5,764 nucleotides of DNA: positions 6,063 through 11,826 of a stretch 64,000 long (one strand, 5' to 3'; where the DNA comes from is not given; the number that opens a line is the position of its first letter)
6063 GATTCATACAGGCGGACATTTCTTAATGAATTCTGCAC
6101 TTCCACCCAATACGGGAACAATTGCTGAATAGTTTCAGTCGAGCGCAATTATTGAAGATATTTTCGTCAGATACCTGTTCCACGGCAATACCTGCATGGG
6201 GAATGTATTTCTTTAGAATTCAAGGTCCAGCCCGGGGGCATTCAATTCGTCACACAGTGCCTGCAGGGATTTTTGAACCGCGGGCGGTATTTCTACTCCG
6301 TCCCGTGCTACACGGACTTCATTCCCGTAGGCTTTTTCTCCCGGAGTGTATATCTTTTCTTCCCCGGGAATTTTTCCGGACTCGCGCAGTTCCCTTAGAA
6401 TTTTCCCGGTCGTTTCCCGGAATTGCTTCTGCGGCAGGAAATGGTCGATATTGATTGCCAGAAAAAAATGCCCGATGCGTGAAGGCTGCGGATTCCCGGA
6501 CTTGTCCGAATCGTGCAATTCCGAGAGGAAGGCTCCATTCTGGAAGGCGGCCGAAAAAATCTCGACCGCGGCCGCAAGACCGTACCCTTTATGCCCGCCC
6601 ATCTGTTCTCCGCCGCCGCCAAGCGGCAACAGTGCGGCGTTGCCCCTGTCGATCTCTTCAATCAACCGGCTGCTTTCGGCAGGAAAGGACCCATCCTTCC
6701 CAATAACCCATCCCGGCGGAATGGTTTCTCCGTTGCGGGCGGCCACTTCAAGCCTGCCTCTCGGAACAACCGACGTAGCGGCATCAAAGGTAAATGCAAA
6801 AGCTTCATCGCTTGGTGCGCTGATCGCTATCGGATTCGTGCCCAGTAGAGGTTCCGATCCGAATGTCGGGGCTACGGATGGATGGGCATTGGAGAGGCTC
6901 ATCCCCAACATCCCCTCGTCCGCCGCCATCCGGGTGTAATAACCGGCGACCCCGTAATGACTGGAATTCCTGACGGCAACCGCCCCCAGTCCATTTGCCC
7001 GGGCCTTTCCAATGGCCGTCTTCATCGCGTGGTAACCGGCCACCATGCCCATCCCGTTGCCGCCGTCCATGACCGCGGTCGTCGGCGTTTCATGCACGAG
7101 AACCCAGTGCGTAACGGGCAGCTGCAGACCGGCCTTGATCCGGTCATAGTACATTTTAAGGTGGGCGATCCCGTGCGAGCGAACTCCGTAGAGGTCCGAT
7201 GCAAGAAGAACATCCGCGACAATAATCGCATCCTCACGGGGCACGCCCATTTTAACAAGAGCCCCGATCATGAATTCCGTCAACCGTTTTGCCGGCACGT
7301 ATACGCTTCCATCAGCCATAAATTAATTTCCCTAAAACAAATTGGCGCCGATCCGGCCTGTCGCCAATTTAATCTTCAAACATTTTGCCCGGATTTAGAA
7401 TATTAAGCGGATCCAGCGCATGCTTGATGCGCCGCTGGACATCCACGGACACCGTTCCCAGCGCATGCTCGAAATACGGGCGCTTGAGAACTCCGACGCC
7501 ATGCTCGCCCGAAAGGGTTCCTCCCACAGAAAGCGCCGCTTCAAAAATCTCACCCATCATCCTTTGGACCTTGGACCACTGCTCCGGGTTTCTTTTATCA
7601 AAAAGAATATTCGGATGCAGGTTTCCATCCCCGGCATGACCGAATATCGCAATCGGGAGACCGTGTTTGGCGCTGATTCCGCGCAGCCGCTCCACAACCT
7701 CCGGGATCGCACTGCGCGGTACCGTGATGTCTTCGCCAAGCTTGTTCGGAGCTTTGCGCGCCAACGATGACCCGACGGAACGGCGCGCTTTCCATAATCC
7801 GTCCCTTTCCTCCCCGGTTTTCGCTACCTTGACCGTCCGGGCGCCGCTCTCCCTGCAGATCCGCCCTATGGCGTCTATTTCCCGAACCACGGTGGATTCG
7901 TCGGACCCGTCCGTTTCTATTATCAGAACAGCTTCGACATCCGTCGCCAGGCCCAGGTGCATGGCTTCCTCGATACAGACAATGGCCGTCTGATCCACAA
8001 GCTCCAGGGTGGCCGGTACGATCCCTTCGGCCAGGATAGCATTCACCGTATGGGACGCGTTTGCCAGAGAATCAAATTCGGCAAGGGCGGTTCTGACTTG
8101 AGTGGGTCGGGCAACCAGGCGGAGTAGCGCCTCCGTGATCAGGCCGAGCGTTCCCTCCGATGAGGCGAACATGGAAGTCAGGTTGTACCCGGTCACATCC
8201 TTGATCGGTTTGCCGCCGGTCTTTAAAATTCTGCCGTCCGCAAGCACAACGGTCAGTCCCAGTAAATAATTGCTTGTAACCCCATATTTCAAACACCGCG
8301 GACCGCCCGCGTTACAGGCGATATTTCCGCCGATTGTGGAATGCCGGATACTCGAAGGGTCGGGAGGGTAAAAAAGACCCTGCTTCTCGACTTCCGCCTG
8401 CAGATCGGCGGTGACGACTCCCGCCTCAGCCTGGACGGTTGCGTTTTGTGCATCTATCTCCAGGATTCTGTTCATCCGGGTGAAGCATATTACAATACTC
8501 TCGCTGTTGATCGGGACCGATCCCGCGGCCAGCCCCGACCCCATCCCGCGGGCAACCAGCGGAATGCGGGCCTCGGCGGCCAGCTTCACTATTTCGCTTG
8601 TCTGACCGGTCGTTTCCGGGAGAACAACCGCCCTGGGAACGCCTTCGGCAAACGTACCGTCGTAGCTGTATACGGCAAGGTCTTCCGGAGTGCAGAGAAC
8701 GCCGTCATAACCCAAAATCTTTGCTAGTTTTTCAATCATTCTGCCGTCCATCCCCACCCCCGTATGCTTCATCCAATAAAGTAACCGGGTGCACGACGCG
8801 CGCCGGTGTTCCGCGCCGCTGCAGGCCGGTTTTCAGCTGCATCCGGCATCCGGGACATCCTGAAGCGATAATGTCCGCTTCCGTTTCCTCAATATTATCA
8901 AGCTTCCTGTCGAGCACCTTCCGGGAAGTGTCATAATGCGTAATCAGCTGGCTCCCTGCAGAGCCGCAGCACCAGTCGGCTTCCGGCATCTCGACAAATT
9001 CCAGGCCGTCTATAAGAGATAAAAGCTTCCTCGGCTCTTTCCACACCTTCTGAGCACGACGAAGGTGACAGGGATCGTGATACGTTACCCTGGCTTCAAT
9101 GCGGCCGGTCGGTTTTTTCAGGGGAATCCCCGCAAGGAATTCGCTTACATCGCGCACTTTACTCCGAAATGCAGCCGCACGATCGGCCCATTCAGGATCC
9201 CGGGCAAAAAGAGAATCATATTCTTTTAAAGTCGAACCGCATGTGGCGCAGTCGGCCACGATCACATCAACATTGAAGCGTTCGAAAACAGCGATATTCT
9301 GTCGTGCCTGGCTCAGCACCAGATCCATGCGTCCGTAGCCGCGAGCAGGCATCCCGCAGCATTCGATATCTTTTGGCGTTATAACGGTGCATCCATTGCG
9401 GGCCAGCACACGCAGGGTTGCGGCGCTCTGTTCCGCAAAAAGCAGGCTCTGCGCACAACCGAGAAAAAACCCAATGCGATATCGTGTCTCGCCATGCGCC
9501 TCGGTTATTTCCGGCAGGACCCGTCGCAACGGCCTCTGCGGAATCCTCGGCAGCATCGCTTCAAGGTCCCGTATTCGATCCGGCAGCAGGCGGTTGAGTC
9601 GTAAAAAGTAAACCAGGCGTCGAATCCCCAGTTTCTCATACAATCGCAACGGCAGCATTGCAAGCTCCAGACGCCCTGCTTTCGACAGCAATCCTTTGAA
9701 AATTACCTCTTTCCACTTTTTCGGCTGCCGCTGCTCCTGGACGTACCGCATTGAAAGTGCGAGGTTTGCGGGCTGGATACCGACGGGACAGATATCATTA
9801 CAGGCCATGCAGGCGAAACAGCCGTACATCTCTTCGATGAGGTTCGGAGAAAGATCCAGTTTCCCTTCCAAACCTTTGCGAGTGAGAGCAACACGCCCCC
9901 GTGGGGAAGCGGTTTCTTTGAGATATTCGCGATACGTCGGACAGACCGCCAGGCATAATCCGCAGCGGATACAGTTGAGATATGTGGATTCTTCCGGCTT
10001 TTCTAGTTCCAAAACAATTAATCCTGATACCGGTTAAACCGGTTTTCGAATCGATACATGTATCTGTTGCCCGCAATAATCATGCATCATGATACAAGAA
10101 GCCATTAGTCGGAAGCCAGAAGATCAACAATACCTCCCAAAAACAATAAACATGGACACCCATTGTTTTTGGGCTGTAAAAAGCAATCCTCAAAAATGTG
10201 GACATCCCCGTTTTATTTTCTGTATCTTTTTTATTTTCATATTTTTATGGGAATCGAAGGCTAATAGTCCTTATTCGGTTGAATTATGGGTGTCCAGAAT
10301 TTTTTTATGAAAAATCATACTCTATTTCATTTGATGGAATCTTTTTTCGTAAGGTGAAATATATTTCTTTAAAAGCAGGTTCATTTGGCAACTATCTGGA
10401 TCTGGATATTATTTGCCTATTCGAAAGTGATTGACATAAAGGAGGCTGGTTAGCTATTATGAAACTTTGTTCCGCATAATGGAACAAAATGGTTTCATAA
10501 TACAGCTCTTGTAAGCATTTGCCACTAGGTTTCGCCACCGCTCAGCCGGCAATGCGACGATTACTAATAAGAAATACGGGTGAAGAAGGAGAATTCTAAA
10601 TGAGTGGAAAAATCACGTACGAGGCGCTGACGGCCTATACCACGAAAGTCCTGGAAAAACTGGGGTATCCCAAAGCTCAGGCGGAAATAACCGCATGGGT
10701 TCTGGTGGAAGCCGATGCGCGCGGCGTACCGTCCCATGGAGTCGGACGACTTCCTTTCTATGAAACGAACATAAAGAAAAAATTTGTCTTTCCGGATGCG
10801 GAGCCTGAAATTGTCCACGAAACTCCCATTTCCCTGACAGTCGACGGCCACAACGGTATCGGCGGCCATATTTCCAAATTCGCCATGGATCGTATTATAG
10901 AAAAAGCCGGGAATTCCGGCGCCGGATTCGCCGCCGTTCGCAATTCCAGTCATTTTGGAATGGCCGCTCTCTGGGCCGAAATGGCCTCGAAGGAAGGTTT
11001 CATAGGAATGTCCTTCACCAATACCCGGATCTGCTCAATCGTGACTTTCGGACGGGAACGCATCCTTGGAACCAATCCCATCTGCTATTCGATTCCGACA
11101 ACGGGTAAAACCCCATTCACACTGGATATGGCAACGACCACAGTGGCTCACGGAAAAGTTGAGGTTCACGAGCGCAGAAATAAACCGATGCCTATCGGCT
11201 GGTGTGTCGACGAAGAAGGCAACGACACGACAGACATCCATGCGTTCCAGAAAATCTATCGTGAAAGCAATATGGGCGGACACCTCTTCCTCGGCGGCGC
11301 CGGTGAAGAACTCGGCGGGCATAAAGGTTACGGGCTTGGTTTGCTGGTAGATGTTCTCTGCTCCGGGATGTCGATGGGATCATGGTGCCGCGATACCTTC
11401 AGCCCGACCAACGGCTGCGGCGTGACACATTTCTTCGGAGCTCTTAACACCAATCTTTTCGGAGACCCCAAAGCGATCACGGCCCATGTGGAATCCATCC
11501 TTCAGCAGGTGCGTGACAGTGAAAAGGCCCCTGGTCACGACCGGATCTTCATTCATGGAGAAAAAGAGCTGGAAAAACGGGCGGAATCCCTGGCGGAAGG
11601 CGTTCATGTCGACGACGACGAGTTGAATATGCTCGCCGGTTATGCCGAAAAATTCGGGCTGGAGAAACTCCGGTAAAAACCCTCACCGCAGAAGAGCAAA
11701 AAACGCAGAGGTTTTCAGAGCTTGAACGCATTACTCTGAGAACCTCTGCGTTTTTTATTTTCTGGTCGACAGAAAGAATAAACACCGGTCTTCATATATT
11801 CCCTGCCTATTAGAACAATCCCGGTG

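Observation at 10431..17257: Duplicated promoter-operator module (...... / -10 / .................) in front of the second Ldh_2 gene and the cupin-creatininase operon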

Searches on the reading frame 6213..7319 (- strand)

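Call 7: search_protein_families(library=pfam, proteins=[window:6213-7319:-])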
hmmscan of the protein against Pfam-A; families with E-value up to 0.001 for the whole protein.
window:6213-7319:- (368 aa): 1 family
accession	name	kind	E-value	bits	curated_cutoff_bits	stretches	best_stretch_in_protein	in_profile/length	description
PF02615.19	Ldh_2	-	2.2e-112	375.9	38.8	1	9-353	2-333/333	Malate/L-lactate dehydrogenase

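Call 30: search_protein_families(library=ncbifam, proteins=[window:6213-7319:-], max_evalue=0.00001)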
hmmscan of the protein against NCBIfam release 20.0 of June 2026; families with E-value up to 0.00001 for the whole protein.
window:6213-7319:- (368 aa): 5 families
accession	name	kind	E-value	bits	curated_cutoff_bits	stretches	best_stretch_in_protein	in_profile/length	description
NF040650.1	sulfolac_dhydr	equivalog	8.4e-72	242.2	500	1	15-360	10-334/339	L-sulfolactate dehydrogenase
NF011599.0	PRK15025.1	equivalog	1e-57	195.9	356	1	8-351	3-330/349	ureidoglycolate dehydrogenase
TIGR03175.1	AllD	equivalog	5.2e-52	177.1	496.2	1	8-349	3-328/349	ureidoglycolate dehydrogenase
NF007504.0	PRK10098.1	equivalog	4.1e-47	160.6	336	1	8-358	7-340/360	malate/lactate/ureidoglycolate dehydrogenase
NF009750.0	PRK13260.1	equivalog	6e-30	104.5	316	1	11-355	6-332/332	3-dehydro-L-gulonate 2-dehydrogenase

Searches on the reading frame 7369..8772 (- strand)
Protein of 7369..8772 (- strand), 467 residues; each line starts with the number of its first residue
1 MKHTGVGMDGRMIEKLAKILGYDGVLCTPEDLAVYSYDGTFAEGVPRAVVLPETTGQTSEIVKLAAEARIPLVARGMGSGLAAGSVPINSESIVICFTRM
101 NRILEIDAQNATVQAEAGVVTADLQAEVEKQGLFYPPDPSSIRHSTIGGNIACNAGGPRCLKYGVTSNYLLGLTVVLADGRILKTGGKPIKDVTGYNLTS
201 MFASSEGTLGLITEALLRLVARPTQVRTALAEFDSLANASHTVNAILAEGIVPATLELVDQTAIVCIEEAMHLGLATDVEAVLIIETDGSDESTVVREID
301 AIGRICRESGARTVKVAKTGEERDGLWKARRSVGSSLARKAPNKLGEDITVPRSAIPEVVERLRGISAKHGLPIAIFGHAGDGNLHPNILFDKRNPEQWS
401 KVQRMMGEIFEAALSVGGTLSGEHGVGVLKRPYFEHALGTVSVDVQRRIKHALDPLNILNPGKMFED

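Call 7: search_protein_families(library=pfam, proteins=[window:7369-8772:-])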
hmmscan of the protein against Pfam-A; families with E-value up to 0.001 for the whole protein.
window:7369-8772:- (467 aa): 2 families
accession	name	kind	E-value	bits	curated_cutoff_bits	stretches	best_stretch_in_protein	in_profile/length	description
PF02913.24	FAD-oxidase_C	-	5e-71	239.7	21.2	1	223-464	2-248/248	FAD linked oxidases, C-terminal domain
PF01565.28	FAD_binding_4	-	1.2e-41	142.1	26.4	1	46-186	1-139/139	FAD binding domain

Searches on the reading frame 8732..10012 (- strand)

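Call 8: search_protein_families(library=pfam, proteins=[window:8732-10012:-])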
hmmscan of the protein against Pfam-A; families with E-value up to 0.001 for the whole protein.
window:8732-10012:- (426 aa): 8 families
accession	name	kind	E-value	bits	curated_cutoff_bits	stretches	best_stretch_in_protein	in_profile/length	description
PF02754.22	CCG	-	1.8e-37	127.8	20.6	2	309-394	1-85/85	Cysteine-rich domain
PF13183.11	Fer4_8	-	2.7e-13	50.7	27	1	12-79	3-68/68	4Fe-4S dicluster domain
PF13534.11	Fer4_17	-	3.5e-09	37.5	22.2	1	13-79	1-60/61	4Fe-4S dicluster domain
PF12838.12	Fer4_7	-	1.5e-08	35.4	27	1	13-79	1-52/52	4Fe-4S dicluster domain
PF13484.11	Fer4_16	-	1.6e-05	26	30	1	13-77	1-65/66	4Fe-4S double cluster binding domain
PF13237.11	Fer4_10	-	3.2e-05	24.2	25.5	1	13-76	8-53/53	4Fe-4S dicluster domain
PF13746.11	Fer4_18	-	0.00014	22.5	27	0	7-27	54-74/114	4Fe-4S dicluster domain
PF13187.11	Fer4_9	-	0.00069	20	27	1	13-78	1-50/52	4Fe-4S dicluster domain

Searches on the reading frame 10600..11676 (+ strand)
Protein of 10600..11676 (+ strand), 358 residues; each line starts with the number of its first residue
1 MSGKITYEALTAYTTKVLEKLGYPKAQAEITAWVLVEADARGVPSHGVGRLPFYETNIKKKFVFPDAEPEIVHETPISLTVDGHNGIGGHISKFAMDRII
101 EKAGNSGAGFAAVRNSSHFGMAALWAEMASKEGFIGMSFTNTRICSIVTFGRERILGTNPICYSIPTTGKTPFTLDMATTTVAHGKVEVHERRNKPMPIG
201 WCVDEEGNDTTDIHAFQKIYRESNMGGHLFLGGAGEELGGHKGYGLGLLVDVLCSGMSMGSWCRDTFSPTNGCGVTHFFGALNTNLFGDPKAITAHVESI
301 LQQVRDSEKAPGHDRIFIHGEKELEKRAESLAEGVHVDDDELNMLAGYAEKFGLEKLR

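Call 8: search_protein_families(library=pfam, proteins=[window:10600-11676:+])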
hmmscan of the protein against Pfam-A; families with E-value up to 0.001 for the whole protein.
window:10600-11676:+ (358 aa): 1 family
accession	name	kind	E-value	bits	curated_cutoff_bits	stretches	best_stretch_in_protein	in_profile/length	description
PF02615.19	Ldh_2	-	5.5e-109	364.8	38.8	1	5-345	1-332/333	Malate/L-lactate dehydrogenase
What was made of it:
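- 10600..11676 (+): Second Ldh_2-family dehydrogenase gene (Ldh2_B), with a leader of about 133 nt. Pfam PF02615, E = 5.5e-109 (call 8).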

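Call 14: find_encoding_contigs(protein=window:10600-11676:+, flank=10000, max_places=10)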
Protein window:10600-11676:+ (358 aa): 1 contig read that carries it; 1 place shown.
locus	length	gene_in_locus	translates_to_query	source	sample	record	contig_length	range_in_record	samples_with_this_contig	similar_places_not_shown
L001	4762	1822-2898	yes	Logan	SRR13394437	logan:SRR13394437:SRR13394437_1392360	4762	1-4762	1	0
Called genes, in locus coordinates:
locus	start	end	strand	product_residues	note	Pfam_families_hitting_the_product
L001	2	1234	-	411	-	?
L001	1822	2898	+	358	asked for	PF02615:Ldh_2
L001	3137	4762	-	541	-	?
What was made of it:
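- Tried and rejected: The Ldh_2 look-up gave only a 4.8-kb copy of the same locus (call 14).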

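Call 30: search_protein_families(library=ncbifam, proteins=[window:10600-11676:+], max_evalue=0.00001)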
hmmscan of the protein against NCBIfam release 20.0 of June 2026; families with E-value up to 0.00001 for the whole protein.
window:10600-11676:+ (358 aa): 5 families
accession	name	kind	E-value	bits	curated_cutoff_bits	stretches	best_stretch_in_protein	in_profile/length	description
NF040650.1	sulfolac_dhydr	equivalog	4.2e-65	220.2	500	1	4-354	2-335/339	L-sulfolactate dehydrogenase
NF007504.0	PRK10098.1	equivalog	1.1e-55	188.9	336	1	4-355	6-347/360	malate/lactate/ureidoglycolate dehydrogenase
NF011599.0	PRK15025.1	equivalog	4.5e-48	164.2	356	1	4-345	2-331/349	ureidoglycolate dehydrogenase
TIGR03175.1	AllD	equivalog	3.6e-45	154.6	496.2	1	4-345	2-331/349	ureidoglycolate dehydrogenase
NF009750.0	PRK13260.1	equivalog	3.4e-42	144.8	316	1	4-340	2-324/332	3-dehydro-L-gulonate 2-dehydrogenase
